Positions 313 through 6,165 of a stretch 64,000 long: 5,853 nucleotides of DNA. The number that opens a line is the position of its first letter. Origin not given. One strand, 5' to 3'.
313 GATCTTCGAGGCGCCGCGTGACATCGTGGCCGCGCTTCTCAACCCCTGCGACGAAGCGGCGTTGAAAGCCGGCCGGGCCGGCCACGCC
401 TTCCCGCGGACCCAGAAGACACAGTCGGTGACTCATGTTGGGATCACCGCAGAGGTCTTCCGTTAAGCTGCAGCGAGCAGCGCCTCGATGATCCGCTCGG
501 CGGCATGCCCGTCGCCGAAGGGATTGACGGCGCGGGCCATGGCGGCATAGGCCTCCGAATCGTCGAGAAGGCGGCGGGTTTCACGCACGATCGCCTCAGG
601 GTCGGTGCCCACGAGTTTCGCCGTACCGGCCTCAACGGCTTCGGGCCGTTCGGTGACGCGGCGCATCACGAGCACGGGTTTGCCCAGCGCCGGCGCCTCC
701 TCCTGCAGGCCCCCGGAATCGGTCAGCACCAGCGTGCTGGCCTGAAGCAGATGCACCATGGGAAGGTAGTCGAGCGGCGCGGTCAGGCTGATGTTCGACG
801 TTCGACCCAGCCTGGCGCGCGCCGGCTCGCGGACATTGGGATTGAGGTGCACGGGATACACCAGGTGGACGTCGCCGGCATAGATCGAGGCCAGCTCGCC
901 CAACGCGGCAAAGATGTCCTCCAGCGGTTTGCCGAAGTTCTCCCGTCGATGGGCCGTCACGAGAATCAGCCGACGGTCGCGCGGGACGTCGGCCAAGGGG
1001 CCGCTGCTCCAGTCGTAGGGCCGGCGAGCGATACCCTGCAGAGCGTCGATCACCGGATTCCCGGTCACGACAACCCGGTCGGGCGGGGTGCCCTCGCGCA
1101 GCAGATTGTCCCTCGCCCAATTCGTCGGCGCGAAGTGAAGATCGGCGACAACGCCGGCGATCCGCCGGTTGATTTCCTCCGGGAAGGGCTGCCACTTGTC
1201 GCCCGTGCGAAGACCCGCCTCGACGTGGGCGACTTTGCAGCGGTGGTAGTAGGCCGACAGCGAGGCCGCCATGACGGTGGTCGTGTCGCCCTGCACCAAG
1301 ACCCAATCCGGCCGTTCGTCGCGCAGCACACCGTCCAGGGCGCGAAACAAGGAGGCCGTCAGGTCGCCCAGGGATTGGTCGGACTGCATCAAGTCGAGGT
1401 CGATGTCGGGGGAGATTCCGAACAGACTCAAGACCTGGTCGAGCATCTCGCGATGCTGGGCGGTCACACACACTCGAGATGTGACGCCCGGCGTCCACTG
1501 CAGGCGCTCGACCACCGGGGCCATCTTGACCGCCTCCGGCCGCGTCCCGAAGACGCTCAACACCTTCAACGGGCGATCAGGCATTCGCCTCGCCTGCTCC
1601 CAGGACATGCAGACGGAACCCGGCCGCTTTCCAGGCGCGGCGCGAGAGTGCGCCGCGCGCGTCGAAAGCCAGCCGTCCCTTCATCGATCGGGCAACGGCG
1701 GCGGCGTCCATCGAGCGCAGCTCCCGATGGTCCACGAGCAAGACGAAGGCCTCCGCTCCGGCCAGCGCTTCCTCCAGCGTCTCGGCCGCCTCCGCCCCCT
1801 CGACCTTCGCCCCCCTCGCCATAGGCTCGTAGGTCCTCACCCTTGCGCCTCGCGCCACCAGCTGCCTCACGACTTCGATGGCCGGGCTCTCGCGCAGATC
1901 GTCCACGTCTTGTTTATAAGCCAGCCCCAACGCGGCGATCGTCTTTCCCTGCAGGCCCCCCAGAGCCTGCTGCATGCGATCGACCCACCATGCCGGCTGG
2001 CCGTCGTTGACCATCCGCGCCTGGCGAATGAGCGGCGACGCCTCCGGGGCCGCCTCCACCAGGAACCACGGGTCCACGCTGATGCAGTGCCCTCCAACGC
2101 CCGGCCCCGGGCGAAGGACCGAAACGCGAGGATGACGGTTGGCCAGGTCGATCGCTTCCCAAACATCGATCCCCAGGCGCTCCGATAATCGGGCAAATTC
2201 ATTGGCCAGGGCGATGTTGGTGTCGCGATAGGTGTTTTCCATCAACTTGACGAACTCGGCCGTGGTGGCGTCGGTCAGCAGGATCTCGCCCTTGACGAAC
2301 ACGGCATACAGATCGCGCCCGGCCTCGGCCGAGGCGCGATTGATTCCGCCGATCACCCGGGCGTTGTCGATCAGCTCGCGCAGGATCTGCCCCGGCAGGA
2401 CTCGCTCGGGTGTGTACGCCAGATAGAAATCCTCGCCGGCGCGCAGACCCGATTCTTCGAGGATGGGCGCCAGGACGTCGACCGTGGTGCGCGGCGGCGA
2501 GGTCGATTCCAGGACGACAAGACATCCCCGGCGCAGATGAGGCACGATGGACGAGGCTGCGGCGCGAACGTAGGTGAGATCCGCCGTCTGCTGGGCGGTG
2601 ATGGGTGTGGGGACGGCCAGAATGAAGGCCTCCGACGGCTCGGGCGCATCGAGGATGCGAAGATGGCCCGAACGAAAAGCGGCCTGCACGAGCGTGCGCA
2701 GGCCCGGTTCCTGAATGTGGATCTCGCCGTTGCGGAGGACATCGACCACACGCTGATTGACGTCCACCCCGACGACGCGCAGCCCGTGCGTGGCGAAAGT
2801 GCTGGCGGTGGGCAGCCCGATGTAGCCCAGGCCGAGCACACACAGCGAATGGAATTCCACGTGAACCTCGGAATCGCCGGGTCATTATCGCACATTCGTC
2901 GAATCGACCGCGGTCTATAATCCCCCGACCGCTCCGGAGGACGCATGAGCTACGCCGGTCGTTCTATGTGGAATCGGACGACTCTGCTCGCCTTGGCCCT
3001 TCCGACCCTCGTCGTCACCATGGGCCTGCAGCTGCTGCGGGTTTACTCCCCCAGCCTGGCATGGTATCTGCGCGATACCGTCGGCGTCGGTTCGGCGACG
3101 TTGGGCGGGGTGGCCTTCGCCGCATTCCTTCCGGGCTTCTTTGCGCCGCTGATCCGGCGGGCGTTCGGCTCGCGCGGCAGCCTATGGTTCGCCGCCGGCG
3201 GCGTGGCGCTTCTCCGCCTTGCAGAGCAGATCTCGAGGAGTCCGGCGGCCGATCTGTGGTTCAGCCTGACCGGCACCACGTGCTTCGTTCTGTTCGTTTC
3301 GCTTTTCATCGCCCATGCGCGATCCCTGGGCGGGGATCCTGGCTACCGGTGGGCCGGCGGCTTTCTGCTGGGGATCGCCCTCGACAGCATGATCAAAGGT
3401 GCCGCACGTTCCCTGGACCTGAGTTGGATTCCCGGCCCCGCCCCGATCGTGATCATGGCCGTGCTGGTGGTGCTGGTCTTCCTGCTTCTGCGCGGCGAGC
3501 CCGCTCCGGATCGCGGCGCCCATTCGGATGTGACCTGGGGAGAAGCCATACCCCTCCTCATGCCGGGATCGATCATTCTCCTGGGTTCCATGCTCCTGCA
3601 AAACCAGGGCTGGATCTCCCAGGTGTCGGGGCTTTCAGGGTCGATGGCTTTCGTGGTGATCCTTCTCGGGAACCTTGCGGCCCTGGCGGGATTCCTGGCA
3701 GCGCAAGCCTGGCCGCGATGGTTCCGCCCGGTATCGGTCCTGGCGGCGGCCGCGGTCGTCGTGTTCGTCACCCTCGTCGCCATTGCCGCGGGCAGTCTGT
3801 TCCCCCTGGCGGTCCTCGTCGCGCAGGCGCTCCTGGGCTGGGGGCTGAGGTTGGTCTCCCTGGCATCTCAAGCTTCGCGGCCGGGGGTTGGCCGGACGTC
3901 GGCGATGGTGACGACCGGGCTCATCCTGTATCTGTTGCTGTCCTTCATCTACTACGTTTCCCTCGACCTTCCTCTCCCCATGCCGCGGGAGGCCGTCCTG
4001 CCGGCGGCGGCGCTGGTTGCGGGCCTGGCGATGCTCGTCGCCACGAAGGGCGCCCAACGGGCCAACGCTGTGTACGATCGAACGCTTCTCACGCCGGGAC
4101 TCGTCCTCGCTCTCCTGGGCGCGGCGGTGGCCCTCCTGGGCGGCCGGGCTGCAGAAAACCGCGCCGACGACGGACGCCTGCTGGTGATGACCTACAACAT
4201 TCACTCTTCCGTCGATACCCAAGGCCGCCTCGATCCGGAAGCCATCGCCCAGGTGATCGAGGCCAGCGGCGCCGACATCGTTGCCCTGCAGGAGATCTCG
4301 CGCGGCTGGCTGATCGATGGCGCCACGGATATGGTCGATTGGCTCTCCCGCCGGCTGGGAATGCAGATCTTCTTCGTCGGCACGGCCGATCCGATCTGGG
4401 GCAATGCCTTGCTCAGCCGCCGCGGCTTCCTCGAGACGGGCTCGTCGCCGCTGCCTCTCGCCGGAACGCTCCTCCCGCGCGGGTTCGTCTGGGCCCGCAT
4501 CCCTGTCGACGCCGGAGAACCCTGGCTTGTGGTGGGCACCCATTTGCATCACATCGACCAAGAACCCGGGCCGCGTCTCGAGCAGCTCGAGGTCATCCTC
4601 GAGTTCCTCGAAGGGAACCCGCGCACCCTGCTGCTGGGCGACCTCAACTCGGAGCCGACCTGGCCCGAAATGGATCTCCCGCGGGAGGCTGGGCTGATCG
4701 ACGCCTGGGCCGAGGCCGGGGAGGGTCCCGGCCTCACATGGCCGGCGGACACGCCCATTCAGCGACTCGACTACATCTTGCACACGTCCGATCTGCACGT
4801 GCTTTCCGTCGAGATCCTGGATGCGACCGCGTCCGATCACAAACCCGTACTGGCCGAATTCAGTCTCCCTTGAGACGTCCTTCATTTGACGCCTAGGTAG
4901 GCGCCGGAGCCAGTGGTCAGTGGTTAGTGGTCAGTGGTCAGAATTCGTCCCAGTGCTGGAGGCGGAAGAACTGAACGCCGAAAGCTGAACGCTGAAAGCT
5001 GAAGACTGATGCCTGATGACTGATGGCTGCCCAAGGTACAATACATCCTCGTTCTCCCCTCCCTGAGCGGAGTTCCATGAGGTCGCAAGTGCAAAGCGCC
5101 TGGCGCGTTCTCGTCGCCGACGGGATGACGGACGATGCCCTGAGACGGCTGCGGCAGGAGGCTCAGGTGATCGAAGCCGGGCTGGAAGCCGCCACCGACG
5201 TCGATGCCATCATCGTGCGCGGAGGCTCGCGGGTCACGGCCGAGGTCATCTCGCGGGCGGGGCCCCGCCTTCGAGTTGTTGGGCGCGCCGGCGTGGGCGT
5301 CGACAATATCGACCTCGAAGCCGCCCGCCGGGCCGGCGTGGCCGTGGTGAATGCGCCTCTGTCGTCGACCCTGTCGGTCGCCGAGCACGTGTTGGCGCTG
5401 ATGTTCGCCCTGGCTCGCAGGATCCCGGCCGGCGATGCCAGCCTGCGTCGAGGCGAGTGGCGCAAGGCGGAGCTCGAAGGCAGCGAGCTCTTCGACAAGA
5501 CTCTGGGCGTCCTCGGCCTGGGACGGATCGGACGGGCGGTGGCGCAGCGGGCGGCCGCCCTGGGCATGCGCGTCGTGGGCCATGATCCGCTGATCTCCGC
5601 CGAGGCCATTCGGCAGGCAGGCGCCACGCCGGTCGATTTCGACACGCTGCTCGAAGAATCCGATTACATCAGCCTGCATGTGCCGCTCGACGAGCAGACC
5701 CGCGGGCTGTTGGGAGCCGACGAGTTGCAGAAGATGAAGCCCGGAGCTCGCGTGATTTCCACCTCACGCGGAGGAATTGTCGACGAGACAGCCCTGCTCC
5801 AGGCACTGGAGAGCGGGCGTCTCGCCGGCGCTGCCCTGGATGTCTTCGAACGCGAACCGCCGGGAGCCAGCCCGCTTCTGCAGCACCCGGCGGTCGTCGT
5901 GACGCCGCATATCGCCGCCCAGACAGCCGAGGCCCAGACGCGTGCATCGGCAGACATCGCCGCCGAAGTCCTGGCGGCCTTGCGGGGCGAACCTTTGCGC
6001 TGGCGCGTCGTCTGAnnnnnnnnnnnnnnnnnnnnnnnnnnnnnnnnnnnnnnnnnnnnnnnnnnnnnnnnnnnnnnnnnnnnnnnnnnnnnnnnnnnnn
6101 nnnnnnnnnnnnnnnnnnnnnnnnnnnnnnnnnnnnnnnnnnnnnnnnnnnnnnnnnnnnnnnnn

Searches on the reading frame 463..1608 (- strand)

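Call 44: search_protein_families(library=pfam, proteins=[window:463-1608:-], max_evalue=0.000001)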
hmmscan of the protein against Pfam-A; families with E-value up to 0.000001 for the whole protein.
window:463-1608:- (381 aa): 1 family
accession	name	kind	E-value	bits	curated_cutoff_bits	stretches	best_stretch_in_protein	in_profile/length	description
PF02350.25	Epimerase_2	-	6.2e-118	394.1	30.6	1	36-377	3-346/347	UDP-N-acetylglucosamine 2-epimerase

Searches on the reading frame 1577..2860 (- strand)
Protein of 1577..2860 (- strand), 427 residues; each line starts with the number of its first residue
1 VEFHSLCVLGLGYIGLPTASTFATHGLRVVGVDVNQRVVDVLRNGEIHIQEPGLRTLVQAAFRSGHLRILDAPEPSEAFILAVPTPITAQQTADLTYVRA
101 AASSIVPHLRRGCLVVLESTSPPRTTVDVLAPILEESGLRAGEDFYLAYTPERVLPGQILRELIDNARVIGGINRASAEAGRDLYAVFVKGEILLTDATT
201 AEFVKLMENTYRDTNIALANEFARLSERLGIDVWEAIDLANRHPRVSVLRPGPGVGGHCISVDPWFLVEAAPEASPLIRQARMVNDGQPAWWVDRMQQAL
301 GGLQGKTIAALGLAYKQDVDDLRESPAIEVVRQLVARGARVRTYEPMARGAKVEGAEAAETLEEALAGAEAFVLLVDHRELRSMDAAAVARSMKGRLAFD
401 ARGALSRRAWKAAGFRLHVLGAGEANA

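Call 44: search_protein_families(library=pfam, proteins=[window:1577-2860:-], max_evalue=0.000001)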
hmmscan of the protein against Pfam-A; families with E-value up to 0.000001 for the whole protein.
window:1577-2860:- (427 aa): 3 families
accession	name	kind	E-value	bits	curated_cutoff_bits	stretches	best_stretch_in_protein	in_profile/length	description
PF03721.20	UDPG_MGDP_dh_N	-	9.2e-51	172.5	27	1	6-179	3-181/187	UDP-glucose/GDP-mannose dehydrogenase family, NAD binding domain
PF00984.24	UDPG_MGDP_dh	-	1.1e-27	96.4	25.4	1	200-286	2-93/94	UDP-glucose/GDP-mannose dehydrogenase family, central domain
PF03720.21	UDPG_MGDP_dh_C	-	2.5e-26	92.5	30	1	309-406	1-102/103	UDP-glucose/GDP-mannose dehydrogenase family, UDP binding domain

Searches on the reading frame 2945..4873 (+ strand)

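Call 44: search_protein_families(library=pfam, proteins=[window:2945-4873:+], max_evalue=0.000001)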
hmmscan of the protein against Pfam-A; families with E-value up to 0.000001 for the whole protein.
window:2945-4873:+ (642 aa): 1 family
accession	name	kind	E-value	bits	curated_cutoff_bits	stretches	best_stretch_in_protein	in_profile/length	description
PF03372.29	Exo_endo_phos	-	1.1e-23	84.5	24.5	1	415-632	1-225/225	Endonuclease/Exonuclease/phosphatase family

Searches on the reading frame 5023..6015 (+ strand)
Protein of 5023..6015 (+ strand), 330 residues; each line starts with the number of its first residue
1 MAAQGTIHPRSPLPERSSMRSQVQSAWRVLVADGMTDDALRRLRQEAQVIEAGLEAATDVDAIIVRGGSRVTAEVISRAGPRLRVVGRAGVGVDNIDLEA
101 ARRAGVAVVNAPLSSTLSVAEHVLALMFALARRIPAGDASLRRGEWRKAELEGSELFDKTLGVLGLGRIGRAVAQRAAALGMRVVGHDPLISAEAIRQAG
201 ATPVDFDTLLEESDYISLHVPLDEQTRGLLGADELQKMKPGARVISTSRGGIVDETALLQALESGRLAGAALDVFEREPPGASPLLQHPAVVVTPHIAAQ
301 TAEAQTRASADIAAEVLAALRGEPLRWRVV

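Call 44: search_protein_families(library=pfam, proteins=[window:5023-6015:+], max_evalue=0.000001)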
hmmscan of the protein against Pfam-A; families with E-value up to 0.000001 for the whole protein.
window:5023-6015:+ (330 aa): 2 families
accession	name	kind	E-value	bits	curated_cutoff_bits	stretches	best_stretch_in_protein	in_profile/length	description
PF02826.25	2-Hacid_dh_C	-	3.8e-64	215.8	25.1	1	124-298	1-178/178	D-isomer specific 2-hydroxyacid dehydrogenase, NAD binding domain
PF00389.36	2-Hacid_dh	-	1.5e-30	106.1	24.6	1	50-329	30-133/134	D-isomer specific 2-hydroxyacid dehydrogenase, catalytic domain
